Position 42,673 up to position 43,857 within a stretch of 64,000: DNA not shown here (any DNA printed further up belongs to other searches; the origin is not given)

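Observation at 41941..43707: Divergently paired haem-oxygenase-fold di-iron oxidase (CADD/PqqC/TenA-like) and membrane di-iron desaturase-like enzyme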

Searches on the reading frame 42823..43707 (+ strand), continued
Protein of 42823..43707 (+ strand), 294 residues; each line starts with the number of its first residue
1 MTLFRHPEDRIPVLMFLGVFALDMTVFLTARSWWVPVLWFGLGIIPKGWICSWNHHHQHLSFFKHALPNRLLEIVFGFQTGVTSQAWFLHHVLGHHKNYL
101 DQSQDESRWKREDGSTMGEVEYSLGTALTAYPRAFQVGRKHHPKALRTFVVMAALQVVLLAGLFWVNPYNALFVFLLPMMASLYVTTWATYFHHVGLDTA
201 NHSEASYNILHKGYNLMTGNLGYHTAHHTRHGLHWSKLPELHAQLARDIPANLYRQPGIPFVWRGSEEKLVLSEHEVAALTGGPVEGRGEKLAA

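Call 53: fold_search(model_id=the predicted structure, library=pdb)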
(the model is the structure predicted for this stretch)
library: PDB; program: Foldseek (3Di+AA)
matches with E <= 10: 91; with E <= 0.001: 0
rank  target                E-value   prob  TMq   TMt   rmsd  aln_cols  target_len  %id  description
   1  8sbb_A                2.4e-03  1.00  0.54  0.43   5.0       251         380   21  Cryo-EM structure of FtAlkB (released 2023-04-26)
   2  8xqw_M                5.6e-03  1.00  0.58  0.46  10.4       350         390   14  Cryo-EM structure of the Ycf2-FtsHi motor complex from Chlamydomonas reinhardtii in AMPPNP bound state (released 2024-09-11)
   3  8xks_K                7.3e-03  1.00  0.59  0.49  10.1       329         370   13  The cryo-EM structure of Orf2971-FtsHi motor complex (released 2024-12-04)
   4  4zyo                  1.6e-01  0.89  0.35  0.35  10.9       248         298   16  Crystal Structure of Human Integral Membrane Stearoyl-CoA Desaturase with Substrate (released 2015-06-17)
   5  6wf2_A                2.7e-01  0.75  0.39  0.36  13.3       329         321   15  Crystal structure of mouse SCD1 with a diiron center (released 2020-06-17)
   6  4ymk_A                1.1e+00  0.38  0.38  0.36  12.5       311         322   14  Crystal Structure of Stearoyl-Coenzyme A Desaturase 1 (released 2015-06-24)
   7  4ymk_D                1.3e+00  0.41  0.41  0.39  12.5       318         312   14  Crystal Structure of Stearoyl-Coenzyme A Desaturase 1 (released 2015-06-24)
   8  8jd3_3                1.7e+00  0.09  0.17  0.09  19.4       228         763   12  Cryo-EM structure of Gi1-bound mGlu2-mGlu3 heterodimer (released 2023-06-21)
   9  9as7                  1.8e+00  0.05  0.14  0.15  16.3       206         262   13  Local refinement of 5-HT2AR bound to psilocin in complex with a mini-Gq and scFv16 obtained by cryo-electron microscopy  (released 2025-04-02)
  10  7awn                  2.0e+00  0.07  0.16  0.13  18.3       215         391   12  Structure of the thermostabilized EAAT1 cryst mutant in complex with rubidium and barium and the allosteric inhibitor UC (released 2021-10-13)
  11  6r72_D                2.0e+00  0.05  0.11  0.07  17.4       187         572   13  Crystal structure of BmrA-E504A in an outward-facing conformation (released 2020-05-06)
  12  8jcw_2                2.1e+00  0.08  0.17  0.09  19.6       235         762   10  Cryo-EM structure of mGlu2-mGlu3 heterodimer in presence of LY341495 and NAM563 (dimerization mode I) (released 2023-06-21)
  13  7xow_R                2.4e+00  0.06  0.14  0.15  20.6       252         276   10  Structural insights into human brain gut peptide cholecystokinin receptors (released 2022-07-20)
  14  9qxx_A                2.5e+00  0.03  0.11  0.06  32.1       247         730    8  JetABC DNA loaded state dimer (released 2025-10-01)
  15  7awl                  2.9e+00  0.06  0.16  0.13  17.5       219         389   13  Structure of the thermostabilized EAAT1 cryst-II mutant in complex with barium and the allosteric inhibitor UCPH101 (released 2021-10-13)
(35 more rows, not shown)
